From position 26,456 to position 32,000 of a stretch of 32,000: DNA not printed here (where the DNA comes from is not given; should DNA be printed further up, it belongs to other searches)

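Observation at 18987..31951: Compact SNF2 helicase / m6A methylase / DUF1998 helicase-nuclease cluster: an archaeal DISARM class-1-like system with fused components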

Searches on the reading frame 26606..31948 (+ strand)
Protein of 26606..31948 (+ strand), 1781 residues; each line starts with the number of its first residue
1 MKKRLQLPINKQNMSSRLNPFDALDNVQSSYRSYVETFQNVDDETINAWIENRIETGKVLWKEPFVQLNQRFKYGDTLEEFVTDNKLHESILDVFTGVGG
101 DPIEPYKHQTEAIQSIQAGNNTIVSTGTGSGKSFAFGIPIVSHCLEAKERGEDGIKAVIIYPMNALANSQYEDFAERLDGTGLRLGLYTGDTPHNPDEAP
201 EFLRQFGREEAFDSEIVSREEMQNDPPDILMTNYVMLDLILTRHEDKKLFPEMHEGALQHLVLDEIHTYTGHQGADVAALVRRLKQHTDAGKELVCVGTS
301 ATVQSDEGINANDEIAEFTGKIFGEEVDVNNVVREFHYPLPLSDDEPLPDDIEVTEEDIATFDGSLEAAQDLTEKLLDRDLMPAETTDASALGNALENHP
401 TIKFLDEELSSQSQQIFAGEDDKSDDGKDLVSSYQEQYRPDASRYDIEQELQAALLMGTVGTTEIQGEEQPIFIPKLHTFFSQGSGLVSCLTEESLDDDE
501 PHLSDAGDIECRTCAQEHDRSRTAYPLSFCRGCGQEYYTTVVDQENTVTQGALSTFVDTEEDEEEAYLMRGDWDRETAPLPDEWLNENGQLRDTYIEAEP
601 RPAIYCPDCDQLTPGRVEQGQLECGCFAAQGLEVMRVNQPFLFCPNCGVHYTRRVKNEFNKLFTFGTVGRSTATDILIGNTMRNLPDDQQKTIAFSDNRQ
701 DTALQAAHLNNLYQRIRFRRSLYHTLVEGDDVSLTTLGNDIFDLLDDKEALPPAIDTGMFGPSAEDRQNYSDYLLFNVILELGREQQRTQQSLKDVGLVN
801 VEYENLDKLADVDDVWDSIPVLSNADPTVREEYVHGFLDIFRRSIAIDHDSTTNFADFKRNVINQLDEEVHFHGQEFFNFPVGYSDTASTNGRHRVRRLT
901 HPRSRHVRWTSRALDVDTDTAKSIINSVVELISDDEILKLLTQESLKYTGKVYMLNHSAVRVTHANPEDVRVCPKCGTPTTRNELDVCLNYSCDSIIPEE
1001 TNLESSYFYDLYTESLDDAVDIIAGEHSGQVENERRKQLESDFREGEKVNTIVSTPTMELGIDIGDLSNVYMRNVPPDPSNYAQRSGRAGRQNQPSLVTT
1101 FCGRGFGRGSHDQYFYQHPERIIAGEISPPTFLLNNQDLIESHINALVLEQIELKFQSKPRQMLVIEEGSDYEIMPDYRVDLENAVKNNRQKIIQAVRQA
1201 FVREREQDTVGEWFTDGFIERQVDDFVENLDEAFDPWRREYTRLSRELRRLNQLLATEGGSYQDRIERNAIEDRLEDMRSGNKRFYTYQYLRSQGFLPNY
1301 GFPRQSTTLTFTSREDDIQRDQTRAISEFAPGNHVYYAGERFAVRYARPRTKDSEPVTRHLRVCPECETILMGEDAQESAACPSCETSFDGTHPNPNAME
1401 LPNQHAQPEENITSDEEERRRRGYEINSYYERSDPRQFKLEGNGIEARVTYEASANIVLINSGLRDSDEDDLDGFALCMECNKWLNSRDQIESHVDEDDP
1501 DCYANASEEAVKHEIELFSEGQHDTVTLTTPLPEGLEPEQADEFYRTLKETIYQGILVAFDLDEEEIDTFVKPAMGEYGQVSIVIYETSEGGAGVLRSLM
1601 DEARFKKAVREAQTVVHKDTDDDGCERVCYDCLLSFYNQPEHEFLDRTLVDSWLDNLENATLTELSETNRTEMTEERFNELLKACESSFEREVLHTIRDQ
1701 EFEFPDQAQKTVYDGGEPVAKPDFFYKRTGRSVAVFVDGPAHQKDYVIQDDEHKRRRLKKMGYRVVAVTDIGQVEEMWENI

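Call 3: search_protein_families(library=pfam, proteins=[window:26606-31948:+], max_evalue=0.01)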
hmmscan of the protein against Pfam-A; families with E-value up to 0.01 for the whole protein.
window:26606-31948:+ (1781 aa): 3 families
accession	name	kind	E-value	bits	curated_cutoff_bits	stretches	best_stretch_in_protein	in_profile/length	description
PF00270.35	DEAD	-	2e-24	86.6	26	1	107-304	2-161/167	DEAD/DEAH box helicase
PF00271.37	Helicase_C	-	2.6e-13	50.6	23.5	1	1021-1092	39-109/110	Helicase conserved C-terminal domain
PF09369.15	MZB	-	6.9e-08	33.5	24.2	1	1550-1633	3-80/80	MrfA Zn-binding domain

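Call 4: search_protein_families(library=padloc, proteins=[window:26606-31948:+], max_evalue=0.01)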
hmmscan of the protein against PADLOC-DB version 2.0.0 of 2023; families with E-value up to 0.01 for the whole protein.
window:26606-31948:+ (1781 aa): 41 families (the best 25 are shown)
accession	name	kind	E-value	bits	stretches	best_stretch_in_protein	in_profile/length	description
PDLC00037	DruE3|DruE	-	4.5e-124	413.9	2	1024-1695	1033-1709/2055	SNF2 family N-terminal domain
PDLC00013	DruE1|DruE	-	1.2e-121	405.9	3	905-1689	917-1708/1776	SNF2 family N-terminal domain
PDLC00014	DruE2|DruE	-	1.4e-103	345.7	3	897-1677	1033-1830/1928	SNF2 family N-terminal domain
PDLC00015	DruE2|DruE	-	2.6e-103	345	3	942-1689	1051-1804/1887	SNF2 family N-terminal domain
PDLC00036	DruE3|DruE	-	6.4e-97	323.3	3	1022-1664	1024-1660/2023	SNF2 family N-terminal domain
PDLC00051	DruE4|DruE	-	1.5e-84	282.6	3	913-1689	978-1746/1829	SNF2 family N-terminal domain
PDLC00035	DruE3|DruE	-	1e-81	273.3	2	63-733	54-679/1460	SNF2 family N-terminal domain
PDLC02896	DpdJ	-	3.9e-34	115.6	3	216-305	326-414/1487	DpdJ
PDLC02503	BrxHI|BrxHII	-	3.1e-28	96.5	2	1030-1101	281-351/698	BrxHI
PDLC03960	SngC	-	1.5e-24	84.8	2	108-304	28-196/720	-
PDLC02501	BrxHI|BrxHII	-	9.8e-21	71.6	2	109-309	28-201/925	BrxHI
PDLC02893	DpdJ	-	5e-17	59.1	2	221-304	343-424/876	DpdJ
PDLC02898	DpdJ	-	4.2e-14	50.2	2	221-304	343-424/506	DpdJ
PDLC02570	DrmA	-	4.4e-14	49.8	2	1013-1118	548-647/851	DrmA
PDLC02569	DrmA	-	1.2e-13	47.7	1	1032-1117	813-894/1095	DrmA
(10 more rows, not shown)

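Call 8: find_encoding_contigs(protein=window:26606-31948:+, flank=10000, max_places=6)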
Protein window:26606-31948:+ (1781 aa): no gene with exactly this product is on record in the collection.

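Call 9: find_encoding_contigs(protein=window:26645-31948:+, flank=10000, max_places=6)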
Protein window:26645-31948:+ (1768 aa): no gene with exactly this product is on record in the collection.

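Call 10: find_homologous_proteins(query=window:26645-31948:+, max_evalue=1e-10)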
Query window:26645-31948:+ (1768 aa): 4974 proteins with E <= 1e-10 among 8000 candidates; the best 120 are listed.
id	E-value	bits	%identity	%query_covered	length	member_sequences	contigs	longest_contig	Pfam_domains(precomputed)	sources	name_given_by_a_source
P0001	0.0e+0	3710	89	100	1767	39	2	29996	PF00270.36,PF09369.16,PF00271.38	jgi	-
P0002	0.0e+0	3492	84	100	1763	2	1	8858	PF00270.36,PF09369.16,PF00271.38,PF04851.22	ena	-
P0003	0.0e+0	3463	83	100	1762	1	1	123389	PF00270.36,PF09369.16,PF00271.38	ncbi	ncbi:DEAD/DEAH box helicase [Natrialbaceae archaeon A-CW1-1]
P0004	0.0e+0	3457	83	100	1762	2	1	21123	PF00270.36,PF09369.16,PF00271.38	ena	-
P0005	0.0e+0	3427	83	100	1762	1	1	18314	PF00270.36,PF09369.16,PF00271.38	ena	-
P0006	0.0e+0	3422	82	100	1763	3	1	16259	PF00270.36,PF09369.16,PF00271.38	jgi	-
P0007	0.0e+0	3339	80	100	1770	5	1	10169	PF00270.36,PF09369.16,PF00271.38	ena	-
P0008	0.0e+0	3327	80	100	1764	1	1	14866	PF00270.36,PF09369.16,PF00271.38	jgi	jgi:ATP-dependent helicase YprA (DUF1998 family)/ribosomal protein L37AE/L43A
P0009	0.0e+0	2994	73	100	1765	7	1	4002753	PF00270.36,PF09369.16,PF00271.38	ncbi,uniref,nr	ncbi:DEAD/DEAH box helicase [Salinigranum marinum]|uniref:DEAD/DEAH box helicase n=1 Tax=Salinigranu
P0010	0.0e+0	2896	70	100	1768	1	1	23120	PF00270.36,PF09369.16,PF00271.38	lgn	-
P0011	0.0e+0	2605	64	100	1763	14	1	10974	PF00270.36,PF09369.16,PF00271.38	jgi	-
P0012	0.0e+0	2537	63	100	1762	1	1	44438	PF00270.36,PF09369.16,PF00271.38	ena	-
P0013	0.0e+0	2528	62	100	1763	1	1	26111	PF00270.36,PF09369.16,PF00271.38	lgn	-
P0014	0.0e+0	2522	62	100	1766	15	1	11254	PF00270.36,PF09369.16,PF00271.38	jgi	jgi:superfamily II DNA or RNA helicase/ribosomal protein L37AE/L43A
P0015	0.0e+0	2518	62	100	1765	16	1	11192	PF00270.36,PF09369.16,PF00271.38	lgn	-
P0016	0.0e+0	2509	62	100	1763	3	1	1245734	PF00270.36,PF09369.16,PF00271.38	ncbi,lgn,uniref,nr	ncbi:DEAD/DEAH box helicase [Natronobacterium texcoconense]|uniref:DEAD/DEAH box helicase n=1 Tax=Na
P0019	0.0e+0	2457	61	100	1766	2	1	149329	PF00270.36,PF09369.16,PF00271.38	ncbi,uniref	ncbi:DEAD/DEAH box helicase [Haloferax sp. DFSO52]|uniref:DEAD/DEAH box helicase n=1 Tax=Haloferax s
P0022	0.0e+0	2274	55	100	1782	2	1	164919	PF00270.36,PF09369.16,PF00271.38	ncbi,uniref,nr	ncbi:DEAD/DEAH box helicase [Natrinema gelatinilyticum]|uniref:DEAD/DEAH box helicase n=1 Tax=Natrin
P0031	0.0e+0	1677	44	99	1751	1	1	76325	PF00270.36,PF09369.16,PF00271.38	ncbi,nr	ncbi:DEAD/DEAH box helicase [Candidatus Bathyarchaeota archaeon]|nr:DEAD/DEAH box helicase [Candidat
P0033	0.0e+0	1673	46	100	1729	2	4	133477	PF00270.36,PF09369.16,PF00271.38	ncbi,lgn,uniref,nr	ncbi:superfamily II DNA or RNA helicase/ribosomal protein S27AE/uncharacterized protein (DUF983 fami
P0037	0.0e+0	1659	46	100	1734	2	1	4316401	PF00270.36,PF09369.16,PF00271.38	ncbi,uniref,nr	ncbi:hypothetical protein BSZ35_02445 [Salinibacter sp. 10B]|uniref:DEAD/DEAH box helicase n=1 Tax=S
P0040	0.0e+0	1646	46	99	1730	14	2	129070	PF00270.36,PF09369.16,PF00271.38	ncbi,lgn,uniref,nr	ncbi:DEAD/DEAH box helicase [Salinibacter ruber]|uniref:DEAD/DEAH box helicase n=1 Tax=Salinibacter 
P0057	0.0e+0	1612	42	100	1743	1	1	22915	PF00270.36,PF09369.16,PF00271.38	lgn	-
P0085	0.0e+0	1550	43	99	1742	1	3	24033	PF00270.36,PF09369.16,PF00271.38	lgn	-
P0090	0.0e+0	1537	43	100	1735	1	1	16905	PF00270.36,PF09369.16,PF00271.38,PF27116.1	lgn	-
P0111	0.0e+0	1503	41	99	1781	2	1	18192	PF00270.36,PF09369.16,PF00271.38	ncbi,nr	ncbi:DEAD/DEAH box helicase [Candidatus Methanocrinis natronophilus]|nr:DEAD/DEAH box helicase [Cand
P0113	0.0e+0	1502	42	99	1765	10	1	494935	PF00270.36,PF09369.16,PF00271.38,PF04851.22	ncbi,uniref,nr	ncbi:MAG: DEAD/DEAH box helicase [Methanothrix sp.]|uniref:DEAD/DEAH box helicase n=1 Tax=Methanothr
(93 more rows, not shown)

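Call 11: find_encoding_contigs(protein=P0001, flank=10000, max_places=3)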
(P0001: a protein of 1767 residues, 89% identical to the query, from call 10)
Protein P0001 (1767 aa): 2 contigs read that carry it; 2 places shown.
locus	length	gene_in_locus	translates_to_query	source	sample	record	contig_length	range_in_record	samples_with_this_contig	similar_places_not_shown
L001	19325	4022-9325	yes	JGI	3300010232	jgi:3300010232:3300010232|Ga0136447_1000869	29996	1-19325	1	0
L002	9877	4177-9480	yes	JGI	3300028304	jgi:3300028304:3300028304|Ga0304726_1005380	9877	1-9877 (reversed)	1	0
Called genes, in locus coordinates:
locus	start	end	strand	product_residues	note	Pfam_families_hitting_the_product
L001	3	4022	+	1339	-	?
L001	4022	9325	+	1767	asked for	PF00270:DEAD, PF00271:Helicase_C, PF09369:MZB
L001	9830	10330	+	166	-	PF02643:DUF192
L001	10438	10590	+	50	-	PF00832:Ribosomal_L39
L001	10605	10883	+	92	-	PF01198:Ribosomal_L31e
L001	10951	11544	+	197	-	-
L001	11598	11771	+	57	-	PF01775:Ribosomal_L18A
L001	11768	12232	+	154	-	-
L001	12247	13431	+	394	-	PF02881:SRP54_N, PF00448:SRP54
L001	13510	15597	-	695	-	PF01595:CNNM, PF00571:CBS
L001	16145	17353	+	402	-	PF03453:MoeA_N, PF00994:MoCF_biosynth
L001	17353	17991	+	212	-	PF12804:NTP_transf_3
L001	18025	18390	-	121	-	PF01796:OB_ChsH2_C (weak)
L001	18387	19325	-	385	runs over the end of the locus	PF00108:Thiolase_N, PF02803:Thiolase_C, PF22691:Thiolase_C_1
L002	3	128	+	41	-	?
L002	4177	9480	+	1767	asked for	PF00270:DEAD, PF00271:Helicase_C, PF09369:MZB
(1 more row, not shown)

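Call 12: find_encoding_contigs(protein=P0003, flank=10000, max_places=2)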
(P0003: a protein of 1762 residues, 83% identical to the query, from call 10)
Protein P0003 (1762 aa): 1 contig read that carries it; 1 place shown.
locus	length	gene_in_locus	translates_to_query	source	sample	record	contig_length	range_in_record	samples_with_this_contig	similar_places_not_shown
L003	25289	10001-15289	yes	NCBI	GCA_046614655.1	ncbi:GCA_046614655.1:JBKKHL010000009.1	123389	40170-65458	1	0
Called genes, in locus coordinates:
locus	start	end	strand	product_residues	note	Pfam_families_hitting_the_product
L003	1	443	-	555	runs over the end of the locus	-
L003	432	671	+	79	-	-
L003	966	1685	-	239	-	PF00239:Resolvase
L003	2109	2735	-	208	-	-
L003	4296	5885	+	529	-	PF00271:Helicase_C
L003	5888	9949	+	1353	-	PF02384:N6_Mtase (faint), PF20473:MmeI_Mtase (weak), PF07669:Eco57I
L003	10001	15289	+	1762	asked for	PF00270:DEAD, PF00271:Helicase_C, PF09369:MZB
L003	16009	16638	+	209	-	PF13482:RNase_H_2 (faint)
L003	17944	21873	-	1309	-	PF09250:Prim-Pol (faint)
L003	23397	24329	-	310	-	-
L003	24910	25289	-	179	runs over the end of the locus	PF01923:Cob_adeno_trans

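Call 13: find_encoding_contigs(protein=P0009, flank=10000, max_places=2)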
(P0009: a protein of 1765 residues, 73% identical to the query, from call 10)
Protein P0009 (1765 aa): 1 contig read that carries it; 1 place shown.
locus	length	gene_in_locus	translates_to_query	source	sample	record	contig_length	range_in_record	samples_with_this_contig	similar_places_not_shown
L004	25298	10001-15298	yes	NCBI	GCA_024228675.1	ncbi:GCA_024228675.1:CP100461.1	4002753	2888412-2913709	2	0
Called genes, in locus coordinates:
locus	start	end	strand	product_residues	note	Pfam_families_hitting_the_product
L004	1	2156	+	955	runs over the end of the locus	PF00176:SNF2-rel_dom, PF00270:DEAD (weak), PF04851:ResIII, PF00271:Helicase_C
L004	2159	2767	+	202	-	-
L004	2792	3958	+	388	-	-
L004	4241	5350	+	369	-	-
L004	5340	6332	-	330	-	PF01609:DDE_Tnp_1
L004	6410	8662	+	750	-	PF07669:Eco57I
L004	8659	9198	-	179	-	PF00352:TBP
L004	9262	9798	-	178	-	PF00352:TBP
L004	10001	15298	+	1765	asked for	PF00270:DEAD, PF00271:Helicase_C, PF09369:MZB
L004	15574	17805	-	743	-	PF25227:DUF7845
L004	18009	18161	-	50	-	-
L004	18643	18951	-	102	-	PF00338:Ribosomal_S10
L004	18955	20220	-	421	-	PF00009:GTP_EFTU, PF01926:MMR_HSR1 (faint), PF03144:GTP_EFTU_D2, PF03143:GTP_EFTU_D3, PF22594:GTP-eEF1A_C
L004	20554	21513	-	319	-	PF00208:ELFV_dehydrog (weak), PF03447:NAD_binding_3 (weak), PF00742:Homoserine_dh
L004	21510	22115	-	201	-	PF26798:ACT_10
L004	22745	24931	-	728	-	PF00009:GTP_EFTU, PF22042:EF-G_D2, PF03144:GTP_EFTU_D2, PF14492:EFG_III, PF03764:EFG_IV, PF00679:EFG_C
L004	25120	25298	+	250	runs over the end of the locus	PF19093:DUF5781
